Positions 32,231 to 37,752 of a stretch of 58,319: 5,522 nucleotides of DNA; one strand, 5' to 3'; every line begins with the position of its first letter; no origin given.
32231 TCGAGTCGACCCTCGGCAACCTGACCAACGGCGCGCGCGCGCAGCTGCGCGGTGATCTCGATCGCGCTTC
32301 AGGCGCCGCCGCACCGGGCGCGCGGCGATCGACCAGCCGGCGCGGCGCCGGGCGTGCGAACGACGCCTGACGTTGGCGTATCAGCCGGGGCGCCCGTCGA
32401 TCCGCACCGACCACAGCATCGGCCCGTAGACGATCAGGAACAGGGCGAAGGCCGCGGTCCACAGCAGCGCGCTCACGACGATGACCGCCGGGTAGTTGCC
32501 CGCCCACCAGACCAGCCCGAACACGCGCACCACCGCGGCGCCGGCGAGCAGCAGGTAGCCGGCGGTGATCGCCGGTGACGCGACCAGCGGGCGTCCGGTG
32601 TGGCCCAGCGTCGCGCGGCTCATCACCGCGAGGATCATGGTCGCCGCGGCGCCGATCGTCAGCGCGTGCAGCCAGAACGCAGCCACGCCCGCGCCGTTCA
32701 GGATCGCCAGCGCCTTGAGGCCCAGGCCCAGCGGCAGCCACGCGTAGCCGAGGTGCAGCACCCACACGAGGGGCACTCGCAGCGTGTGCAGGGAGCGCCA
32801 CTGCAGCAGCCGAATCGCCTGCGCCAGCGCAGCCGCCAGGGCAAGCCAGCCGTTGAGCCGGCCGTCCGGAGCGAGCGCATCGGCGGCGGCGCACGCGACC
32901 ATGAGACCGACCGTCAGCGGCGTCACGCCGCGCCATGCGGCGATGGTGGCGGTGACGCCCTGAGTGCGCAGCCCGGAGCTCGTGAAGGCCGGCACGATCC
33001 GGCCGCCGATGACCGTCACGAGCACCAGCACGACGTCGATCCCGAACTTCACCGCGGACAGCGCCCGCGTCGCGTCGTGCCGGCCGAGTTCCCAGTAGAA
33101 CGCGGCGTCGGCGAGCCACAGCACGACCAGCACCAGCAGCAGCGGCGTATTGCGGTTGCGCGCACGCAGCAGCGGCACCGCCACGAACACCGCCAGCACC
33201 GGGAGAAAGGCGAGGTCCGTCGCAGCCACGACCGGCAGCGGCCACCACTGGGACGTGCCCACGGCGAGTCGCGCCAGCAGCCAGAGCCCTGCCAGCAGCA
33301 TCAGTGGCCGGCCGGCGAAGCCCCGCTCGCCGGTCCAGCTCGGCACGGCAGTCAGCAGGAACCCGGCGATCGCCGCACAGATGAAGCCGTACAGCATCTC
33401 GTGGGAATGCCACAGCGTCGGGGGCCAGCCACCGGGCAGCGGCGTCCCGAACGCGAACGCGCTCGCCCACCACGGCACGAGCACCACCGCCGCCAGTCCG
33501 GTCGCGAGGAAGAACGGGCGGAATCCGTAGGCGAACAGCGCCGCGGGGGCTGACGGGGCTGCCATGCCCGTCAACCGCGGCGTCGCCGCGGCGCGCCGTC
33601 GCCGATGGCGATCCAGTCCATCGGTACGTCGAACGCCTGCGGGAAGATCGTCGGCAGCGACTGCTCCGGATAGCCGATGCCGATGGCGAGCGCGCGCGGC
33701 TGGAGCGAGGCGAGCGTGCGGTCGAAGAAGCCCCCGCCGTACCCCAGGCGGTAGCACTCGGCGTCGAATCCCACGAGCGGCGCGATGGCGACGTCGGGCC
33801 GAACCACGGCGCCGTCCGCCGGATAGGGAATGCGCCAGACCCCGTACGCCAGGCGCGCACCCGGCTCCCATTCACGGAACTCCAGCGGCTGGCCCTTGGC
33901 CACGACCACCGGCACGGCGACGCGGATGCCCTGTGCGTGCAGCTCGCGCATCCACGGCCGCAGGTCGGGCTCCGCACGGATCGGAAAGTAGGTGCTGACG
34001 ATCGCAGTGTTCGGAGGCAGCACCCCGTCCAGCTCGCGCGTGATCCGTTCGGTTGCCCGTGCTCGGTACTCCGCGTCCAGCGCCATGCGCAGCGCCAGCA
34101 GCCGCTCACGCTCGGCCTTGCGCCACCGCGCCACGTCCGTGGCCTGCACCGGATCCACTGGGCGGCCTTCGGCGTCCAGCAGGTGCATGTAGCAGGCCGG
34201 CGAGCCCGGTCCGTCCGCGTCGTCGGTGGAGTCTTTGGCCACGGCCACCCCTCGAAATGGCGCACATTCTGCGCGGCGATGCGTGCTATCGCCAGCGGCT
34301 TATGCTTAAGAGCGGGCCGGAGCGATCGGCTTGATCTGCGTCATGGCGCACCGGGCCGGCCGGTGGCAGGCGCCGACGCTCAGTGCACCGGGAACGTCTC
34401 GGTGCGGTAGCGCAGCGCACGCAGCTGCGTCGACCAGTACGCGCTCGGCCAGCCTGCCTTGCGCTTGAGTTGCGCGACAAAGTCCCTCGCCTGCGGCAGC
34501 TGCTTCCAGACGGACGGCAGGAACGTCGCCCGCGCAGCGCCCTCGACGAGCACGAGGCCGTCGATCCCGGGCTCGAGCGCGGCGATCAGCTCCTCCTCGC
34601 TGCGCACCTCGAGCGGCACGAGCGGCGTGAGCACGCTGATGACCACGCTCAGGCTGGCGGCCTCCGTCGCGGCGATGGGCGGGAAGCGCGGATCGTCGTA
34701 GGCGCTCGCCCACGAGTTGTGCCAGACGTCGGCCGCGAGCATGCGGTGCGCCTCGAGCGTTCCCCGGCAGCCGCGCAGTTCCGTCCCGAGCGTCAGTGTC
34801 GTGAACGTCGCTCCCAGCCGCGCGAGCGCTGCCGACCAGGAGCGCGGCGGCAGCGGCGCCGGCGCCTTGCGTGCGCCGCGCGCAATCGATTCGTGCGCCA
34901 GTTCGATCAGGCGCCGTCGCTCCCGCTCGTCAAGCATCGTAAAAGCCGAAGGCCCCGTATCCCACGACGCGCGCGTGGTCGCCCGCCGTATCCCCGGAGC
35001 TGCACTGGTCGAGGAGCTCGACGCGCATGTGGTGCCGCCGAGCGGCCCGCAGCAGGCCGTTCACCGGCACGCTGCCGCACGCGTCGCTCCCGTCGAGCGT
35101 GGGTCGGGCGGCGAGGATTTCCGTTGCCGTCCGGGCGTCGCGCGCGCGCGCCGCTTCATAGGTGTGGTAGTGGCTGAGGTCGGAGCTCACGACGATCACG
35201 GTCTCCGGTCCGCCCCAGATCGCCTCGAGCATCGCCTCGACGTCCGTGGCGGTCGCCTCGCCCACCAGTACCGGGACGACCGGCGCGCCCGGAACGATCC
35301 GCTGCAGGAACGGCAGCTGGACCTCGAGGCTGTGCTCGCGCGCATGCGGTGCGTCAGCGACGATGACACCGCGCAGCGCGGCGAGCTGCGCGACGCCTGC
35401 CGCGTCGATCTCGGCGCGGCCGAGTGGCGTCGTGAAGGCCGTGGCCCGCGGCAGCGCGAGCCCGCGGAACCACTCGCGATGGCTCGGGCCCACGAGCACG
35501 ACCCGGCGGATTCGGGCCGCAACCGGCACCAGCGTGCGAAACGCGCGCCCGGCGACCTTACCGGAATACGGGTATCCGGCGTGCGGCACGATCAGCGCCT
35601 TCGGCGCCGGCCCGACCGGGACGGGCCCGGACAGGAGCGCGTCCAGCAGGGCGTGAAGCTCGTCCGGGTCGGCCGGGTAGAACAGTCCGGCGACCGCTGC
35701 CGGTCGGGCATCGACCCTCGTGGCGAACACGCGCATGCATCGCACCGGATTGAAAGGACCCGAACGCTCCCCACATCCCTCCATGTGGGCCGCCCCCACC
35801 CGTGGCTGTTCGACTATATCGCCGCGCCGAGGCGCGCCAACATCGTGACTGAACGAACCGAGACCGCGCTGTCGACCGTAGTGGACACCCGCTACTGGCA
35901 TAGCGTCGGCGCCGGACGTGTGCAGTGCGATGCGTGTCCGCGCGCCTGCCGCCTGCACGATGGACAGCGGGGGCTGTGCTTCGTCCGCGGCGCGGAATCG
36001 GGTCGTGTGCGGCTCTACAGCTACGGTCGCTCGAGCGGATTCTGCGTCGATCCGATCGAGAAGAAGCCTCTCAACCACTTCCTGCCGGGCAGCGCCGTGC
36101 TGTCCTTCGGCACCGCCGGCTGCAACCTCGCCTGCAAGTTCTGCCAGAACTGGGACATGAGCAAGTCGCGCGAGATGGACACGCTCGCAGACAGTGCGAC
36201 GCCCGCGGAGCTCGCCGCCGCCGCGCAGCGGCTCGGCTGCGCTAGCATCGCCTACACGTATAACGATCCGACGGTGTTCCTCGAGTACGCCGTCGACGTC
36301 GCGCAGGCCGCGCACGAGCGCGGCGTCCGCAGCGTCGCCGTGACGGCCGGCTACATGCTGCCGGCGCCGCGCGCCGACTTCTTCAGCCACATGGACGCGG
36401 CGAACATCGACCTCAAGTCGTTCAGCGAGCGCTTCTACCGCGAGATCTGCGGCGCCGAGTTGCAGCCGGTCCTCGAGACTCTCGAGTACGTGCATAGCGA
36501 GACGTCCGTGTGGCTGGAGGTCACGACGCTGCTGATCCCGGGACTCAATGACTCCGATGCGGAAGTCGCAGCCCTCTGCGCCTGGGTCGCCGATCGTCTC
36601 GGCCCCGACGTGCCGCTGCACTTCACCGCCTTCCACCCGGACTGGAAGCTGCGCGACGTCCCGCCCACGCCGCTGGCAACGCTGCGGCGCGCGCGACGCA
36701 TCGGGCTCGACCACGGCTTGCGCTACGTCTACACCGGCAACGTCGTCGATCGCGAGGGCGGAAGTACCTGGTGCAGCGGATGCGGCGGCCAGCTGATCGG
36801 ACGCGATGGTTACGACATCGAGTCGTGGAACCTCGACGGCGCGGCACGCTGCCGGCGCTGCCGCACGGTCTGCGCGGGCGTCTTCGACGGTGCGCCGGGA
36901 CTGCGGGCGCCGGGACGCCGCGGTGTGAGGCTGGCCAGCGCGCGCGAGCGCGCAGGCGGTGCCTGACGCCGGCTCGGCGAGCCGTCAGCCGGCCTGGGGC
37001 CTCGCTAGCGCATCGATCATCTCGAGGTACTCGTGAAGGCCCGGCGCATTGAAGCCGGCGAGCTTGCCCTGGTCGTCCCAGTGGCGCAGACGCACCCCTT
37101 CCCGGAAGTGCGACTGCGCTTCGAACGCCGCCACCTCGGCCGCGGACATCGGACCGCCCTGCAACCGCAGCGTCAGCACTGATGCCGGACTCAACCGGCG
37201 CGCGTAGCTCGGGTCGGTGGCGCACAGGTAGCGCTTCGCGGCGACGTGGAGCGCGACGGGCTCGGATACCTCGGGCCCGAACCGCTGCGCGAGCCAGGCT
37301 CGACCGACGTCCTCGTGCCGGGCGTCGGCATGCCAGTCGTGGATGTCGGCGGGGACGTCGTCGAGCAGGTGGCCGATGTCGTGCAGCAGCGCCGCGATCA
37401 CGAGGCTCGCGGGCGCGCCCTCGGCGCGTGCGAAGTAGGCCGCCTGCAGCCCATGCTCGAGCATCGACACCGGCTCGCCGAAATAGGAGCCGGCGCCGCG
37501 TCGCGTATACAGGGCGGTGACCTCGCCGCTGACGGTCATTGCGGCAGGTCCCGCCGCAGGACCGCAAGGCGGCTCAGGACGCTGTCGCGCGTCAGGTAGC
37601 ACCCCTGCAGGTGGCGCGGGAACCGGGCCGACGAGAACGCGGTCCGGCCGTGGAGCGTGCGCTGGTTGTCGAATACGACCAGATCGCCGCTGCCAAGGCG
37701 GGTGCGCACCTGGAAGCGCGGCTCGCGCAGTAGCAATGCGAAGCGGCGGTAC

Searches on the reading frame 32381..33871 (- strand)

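Call 52: search_protein_families(library=pfam, proteins=[window:32381-33871:-], max_evalue=0.00001)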
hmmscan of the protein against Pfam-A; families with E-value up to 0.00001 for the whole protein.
window:32381-33871:- (496 aa): 1 family
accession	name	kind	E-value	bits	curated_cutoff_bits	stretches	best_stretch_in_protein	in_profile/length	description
PF05940.17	NnrS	-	3.7e-108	362.6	28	1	111-490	1-371/371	NnrS protein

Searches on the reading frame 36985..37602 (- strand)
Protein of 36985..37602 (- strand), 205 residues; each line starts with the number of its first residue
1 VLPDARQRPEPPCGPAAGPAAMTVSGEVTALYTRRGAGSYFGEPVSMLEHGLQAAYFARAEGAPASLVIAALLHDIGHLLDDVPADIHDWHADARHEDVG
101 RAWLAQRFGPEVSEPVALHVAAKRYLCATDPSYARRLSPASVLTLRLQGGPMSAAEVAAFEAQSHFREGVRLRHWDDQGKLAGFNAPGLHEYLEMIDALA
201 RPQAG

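Call 52: search_protein_families(library=pfam, proteins=[window:36985-37602:-], max_evalue=0.00001)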
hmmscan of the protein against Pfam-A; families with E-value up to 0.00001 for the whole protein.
window:36985-37602:- (205 aa): 1 family
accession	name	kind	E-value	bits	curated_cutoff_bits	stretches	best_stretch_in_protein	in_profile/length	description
PF01966.28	HD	-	1.8e-06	28.7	22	1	52-120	10-86/116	HD domain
